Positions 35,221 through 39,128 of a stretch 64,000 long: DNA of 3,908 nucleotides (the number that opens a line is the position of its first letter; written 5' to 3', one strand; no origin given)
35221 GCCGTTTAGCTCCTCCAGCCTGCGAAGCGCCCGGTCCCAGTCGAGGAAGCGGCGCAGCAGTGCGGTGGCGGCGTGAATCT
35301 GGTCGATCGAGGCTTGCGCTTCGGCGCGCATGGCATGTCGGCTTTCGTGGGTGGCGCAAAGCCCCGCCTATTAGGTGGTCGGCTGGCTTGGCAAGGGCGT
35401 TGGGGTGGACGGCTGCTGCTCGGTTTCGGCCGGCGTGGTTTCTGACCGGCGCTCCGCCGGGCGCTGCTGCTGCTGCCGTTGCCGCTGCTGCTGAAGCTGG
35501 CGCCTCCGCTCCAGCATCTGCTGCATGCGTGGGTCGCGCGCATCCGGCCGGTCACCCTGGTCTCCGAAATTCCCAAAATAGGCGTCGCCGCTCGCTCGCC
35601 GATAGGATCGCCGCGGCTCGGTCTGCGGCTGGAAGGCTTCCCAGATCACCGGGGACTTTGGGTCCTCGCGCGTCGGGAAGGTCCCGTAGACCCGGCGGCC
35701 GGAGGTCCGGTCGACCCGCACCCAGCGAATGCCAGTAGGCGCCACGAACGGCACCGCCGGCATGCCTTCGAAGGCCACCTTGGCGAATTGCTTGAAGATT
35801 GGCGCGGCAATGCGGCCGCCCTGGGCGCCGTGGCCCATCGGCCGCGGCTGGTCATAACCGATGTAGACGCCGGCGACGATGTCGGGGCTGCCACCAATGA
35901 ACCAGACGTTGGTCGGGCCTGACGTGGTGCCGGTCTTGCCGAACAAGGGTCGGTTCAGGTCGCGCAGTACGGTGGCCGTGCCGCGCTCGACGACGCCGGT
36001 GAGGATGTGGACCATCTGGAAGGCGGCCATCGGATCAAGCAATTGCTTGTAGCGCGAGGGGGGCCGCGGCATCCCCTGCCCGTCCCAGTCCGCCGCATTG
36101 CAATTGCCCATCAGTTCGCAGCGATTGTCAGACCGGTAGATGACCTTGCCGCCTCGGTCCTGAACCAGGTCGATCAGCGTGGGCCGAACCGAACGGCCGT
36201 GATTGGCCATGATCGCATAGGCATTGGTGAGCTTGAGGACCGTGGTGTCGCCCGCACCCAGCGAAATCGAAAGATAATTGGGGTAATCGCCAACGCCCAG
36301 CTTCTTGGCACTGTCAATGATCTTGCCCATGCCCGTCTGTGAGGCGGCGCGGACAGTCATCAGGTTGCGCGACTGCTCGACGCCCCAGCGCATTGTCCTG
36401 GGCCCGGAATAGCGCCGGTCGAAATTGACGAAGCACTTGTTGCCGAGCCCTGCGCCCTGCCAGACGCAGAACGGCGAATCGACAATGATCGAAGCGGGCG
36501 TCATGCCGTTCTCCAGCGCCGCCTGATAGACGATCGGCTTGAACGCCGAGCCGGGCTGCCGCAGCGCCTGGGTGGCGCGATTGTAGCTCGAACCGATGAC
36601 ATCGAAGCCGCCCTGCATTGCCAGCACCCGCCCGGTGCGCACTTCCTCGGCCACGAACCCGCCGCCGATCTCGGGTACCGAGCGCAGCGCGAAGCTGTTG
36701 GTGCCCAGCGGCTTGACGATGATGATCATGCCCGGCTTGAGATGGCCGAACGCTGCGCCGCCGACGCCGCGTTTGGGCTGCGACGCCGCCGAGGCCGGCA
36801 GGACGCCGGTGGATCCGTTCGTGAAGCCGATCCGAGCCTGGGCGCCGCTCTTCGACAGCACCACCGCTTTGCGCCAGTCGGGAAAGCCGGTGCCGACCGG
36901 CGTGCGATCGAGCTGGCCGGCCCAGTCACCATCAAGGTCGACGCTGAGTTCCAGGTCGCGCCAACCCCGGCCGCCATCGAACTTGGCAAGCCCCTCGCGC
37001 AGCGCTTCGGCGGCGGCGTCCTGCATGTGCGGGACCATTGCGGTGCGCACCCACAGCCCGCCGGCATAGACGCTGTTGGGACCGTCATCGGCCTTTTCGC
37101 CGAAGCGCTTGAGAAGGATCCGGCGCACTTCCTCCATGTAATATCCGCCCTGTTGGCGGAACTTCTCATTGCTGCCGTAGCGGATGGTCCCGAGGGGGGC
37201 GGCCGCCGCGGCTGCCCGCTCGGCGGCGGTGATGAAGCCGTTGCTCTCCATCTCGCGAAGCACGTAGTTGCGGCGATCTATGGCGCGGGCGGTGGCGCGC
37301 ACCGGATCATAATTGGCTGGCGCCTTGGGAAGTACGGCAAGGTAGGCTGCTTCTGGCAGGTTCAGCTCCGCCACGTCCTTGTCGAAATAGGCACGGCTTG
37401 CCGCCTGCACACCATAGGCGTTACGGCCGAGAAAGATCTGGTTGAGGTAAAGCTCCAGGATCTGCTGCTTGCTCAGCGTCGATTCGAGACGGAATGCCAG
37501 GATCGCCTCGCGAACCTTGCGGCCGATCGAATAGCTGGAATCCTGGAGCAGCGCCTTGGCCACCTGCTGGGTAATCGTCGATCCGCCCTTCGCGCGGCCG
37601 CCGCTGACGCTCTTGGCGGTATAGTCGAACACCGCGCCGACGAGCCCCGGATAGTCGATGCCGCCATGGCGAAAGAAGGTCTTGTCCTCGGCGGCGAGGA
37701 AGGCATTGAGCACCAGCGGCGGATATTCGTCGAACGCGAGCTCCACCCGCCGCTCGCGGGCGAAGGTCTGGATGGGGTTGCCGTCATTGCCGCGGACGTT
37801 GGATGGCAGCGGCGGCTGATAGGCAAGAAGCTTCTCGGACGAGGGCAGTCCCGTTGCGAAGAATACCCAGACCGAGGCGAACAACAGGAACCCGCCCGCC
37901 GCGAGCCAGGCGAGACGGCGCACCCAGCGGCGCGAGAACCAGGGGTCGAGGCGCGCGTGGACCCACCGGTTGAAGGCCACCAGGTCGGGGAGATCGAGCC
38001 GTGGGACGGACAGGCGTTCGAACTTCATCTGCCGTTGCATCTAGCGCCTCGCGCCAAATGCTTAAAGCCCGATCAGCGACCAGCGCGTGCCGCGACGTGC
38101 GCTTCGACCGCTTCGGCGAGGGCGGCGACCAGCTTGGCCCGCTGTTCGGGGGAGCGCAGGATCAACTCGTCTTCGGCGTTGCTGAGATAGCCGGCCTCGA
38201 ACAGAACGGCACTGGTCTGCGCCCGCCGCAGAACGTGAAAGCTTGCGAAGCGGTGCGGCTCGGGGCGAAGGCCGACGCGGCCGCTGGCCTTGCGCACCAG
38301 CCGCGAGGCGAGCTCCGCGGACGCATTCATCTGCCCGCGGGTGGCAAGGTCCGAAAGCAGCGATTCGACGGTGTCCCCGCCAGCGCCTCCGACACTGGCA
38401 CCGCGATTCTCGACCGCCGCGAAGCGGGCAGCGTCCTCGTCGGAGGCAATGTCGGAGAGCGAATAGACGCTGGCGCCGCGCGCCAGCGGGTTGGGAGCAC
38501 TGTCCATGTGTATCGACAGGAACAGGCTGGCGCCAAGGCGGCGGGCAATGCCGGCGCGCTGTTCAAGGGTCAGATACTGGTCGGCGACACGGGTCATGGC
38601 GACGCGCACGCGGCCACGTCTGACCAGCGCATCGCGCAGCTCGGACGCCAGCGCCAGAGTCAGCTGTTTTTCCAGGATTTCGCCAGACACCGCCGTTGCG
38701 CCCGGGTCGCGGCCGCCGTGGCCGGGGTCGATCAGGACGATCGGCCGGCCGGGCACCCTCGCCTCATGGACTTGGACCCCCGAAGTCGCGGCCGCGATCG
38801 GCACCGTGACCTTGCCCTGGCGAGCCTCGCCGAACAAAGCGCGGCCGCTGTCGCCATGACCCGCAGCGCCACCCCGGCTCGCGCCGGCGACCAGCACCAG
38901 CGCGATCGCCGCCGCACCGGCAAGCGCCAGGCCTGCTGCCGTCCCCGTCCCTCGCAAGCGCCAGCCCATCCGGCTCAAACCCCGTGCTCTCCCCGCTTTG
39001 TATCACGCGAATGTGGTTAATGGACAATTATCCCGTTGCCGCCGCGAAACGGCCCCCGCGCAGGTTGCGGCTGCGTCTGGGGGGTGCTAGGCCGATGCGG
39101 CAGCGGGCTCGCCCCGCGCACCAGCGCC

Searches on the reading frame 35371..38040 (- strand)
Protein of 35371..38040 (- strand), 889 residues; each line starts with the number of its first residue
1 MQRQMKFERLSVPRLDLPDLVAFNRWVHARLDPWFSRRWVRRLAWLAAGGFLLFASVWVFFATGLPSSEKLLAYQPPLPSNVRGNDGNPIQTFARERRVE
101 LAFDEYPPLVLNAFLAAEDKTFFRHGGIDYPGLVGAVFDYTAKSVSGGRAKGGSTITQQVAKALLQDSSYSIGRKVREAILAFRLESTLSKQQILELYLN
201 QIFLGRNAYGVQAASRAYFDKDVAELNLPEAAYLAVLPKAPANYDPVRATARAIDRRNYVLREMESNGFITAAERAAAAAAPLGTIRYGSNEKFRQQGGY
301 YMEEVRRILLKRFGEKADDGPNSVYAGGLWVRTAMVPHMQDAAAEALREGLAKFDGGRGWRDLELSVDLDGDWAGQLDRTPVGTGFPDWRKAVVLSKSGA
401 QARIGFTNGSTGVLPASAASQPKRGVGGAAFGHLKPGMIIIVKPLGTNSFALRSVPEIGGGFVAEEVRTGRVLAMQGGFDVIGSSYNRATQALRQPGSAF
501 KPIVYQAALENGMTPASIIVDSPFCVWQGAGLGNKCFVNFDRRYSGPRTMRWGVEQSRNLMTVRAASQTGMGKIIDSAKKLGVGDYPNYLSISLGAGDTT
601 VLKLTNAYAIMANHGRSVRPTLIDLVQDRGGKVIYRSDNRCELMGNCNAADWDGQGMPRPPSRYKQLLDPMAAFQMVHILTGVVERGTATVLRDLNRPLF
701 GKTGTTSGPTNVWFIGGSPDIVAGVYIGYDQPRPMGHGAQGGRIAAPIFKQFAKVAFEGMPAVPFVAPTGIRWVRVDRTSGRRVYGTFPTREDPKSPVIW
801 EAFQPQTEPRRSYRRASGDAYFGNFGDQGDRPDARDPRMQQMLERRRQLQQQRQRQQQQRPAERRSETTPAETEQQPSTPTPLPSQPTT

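Call 17: search_protein_families(library=pfam, proteins=[window:35371-38040:-])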
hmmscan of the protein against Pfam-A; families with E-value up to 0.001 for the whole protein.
window:35371-38040:- (889 aa): 3 families
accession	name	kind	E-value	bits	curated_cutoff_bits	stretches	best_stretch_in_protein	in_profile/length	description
PF00912.28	Transgly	-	1.7e-59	200.7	27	1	87-264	2-177/178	Transglycosylase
PF00905.27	Transpeptidase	-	3.6e-24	85.9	22.1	1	460-752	1-297/299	Penicillin binding protein transpeptidase domain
PF17092.11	PCB_OB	-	2.4e-09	38.4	27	1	360-458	1-111/111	Penicillin-binding protein OB-like domain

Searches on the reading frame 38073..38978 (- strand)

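Call 17: search_protein_families(library=pfam, proteins=[window:38073-38978:-])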
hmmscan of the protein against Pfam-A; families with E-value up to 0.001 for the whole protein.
window:38073-38978:- (301 aa): 1 family
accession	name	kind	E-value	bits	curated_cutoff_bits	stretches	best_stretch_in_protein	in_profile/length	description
PF01520.23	Amidase_3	-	3.1e-43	148.3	27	1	81-292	1-173/174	N-acetylmuramoyl-L-alanine amidase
